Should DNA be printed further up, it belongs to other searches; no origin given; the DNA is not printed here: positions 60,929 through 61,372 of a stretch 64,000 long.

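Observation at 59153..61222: Large serine recombinase module with two unannotated flanking mini-ORFs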

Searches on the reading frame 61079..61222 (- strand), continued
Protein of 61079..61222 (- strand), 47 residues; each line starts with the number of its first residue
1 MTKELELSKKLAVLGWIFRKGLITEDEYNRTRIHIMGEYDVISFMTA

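Call 81: predict_structure(alignment_id=A3)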
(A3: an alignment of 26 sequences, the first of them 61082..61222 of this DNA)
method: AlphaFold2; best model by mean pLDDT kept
length: 47 residues; sequences in the alignment: 26
mean_pLDDT: 89.9   pTM: 0.69
mean pLDDT of the five models: 89.9, 88.5, 87.8, 87.1, 86.7
residues with pLDDT >= 90: 35; 70-90: 6; 50-70: 4; < 50: 2
segments of 3 or more residues with pLDDT < 50: none
pLDDT, mean of each block of 10 residues (from residue 1): 89 98 98 94 62
secondary structure, 60 per line:
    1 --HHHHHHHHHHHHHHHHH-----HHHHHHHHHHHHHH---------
elements in order: H3-19 H25-38

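Call 83: fold_search(model_id=the predicted structure, library=pdb)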
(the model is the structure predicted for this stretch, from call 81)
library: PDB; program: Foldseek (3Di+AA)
matches with E <= 10: 196; with E <= 0.001: 0
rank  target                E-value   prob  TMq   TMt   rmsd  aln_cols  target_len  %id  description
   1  9gdp_D                1.8e+00  0.93  0.78  0.03   0.7        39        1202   23  Cryo-EM structure of Vibrio cholerae RNA polymerase holoenzyme bound to an ompU promoter DNA fragment and 5-mer RNA (released 2025-12-17)
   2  2nn4_A                1.8e+00  0.89  0.72  0.56   1.1        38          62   21  Crystal structure of Bacillus subtilis yqgQ, Pfam DUF910 (released 2006-10-31)
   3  6zca_Y                2.1e+00  0.89  0.77  0.03   2.5        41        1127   36  Structure of the B. subtilis RNA POLYMERASE in complex with HelD (monomer) (released 2020-10-14)
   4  3qnm                  2.1e+00  0.47  0.56  0.14   3.7        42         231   19  Haloalkane Dehalogenase Family Member from Bacteroides thetaiotaomicron of Unknown Function (released 2011-03-30)
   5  6vme_U                2.2e+00  0.75  0.64  0.32   2.3        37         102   16  Human ESCRT-I heterotetramer headpiece (released 2020-05-20)
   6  6vme_V                2.2e+00  0.75  0.64  0.32   2.3        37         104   16  Human ESCRT-I heterotetramer headpiece (released 2020-05-20)
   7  3zdm_B                2.2e+00  0.63  0.64  0.61   1.9        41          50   22  Crystal structure of the Sgt2 N domain and the Get5 UBL domain complex (released 2013-10-02)
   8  5nsr_D                2.4e+00  0.87  0.76  0.03   0.8        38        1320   24  Cryo-EM structure of RNA polymerase-sigma54 holo enzyme with promoter DNA closed complex (released 2017-06-28)
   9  6wvk_D                2.4e+00  0.77  0.69  0.03   2.7        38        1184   39  Cryo-EM structure of Bacillus subtilis RNA Polymerase in complex with HelD (released 2020-11-18)
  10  6vme_Y                2.5e+00  0.72  0.64  0.33   2.3        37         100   16  Human ESCRT-I heterotetramer headpiece (released 2020-05-20)
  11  6vme_X                2.7e+00  0.69  0.65  0.33   2.3        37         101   16  Human ESCRT-I heterotetramer headpiece (released 2020-05-20)
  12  4yfn_J                2.9e+00  0.84  0.77  0.03   0.7        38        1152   24  Escherichia coli RNA polymerase in complex with squaramide compound 14 (N-[3,4-dioxo-2-(4-{[4-(trifluoromethyl)benzyl] (released 2015-03-11)
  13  6vjs_I                2.9e+00  0.75  0.73  0.03   1.1        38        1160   24  Escherichia coli RNA polymerase and ureidothiophene-2-carboxylic acid complex (released 2020-10-07)
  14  6vjs_D                2.9e+00  0.75  0.72  0.03   1.1        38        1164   24  Escherichia coli RNA polymerase and ureidothiophene-2-carboxylic acid complex (released 2020-10-07)
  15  9gda_D                3.1e+00  0.84  0.78  0.03   0.6        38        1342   24  RNAP-TopoI complex on duplex scaffold (released 2025-11-05)
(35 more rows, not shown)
